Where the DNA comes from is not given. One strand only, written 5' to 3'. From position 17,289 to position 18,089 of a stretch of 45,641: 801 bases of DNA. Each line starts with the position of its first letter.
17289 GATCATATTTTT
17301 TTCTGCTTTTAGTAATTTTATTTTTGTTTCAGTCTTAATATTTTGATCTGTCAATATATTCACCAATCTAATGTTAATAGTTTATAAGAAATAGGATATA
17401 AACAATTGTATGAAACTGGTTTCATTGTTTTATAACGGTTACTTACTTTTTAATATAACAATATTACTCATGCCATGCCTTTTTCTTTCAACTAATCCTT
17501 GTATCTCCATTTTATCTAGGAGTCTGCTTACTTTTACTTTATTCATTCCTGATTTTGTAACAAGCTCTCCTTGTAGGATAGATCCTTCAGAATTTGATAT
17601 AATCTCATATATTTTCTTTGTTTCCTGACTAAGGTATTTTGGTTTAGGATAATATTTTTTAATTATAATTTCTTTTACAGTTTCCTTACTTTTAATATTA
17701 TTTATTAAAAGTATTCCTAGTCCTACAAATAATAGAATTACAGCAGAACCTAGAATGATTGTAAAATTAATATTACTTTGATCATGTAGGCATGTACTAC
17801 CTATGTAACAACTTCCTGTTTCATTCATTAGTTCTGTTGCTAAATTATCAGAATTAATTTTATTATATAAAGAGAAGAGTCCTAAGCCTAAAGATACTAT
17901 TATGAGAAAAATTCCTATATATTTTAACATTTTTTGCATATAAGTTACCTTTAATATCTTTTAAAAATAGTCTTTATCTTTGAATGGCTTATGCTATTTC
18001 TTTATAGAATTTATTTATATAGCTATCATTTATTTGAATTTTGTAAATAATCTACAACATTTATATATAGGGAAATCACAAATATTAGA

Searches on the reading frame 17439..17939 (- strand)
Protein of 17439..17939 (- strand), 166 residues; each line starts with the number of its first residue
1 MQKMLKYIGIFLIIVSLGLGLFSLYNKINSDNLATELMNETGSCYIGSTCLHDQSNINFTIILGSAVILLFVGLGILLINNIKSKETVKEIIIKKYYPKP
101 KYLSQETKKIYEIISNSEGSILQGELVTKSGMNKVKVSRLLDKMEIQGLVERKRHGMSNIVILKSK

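Call 69: search_protein_families(library=pfam, proteins=[window:17439-17939:-], max_evalue=0.001)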
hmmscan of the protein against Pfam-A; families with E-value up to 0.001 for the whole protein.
window:17439-17939:- (166 aa): 3 families
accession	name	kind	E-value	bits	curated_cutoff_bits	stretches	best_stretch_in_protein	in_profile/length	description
PF24034.1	DUF7343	-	3.1e-10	40.2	27.6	1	105-163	3-61/62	Domain of unknown function (DUF7343)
PF12802.13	MarR_2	-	6.7e-07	29.8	27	1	114-155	14-55/61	MarR family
PF01047.28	MarR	-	1.5e-05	25.2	24.6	1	118-155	15-52/59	MarR family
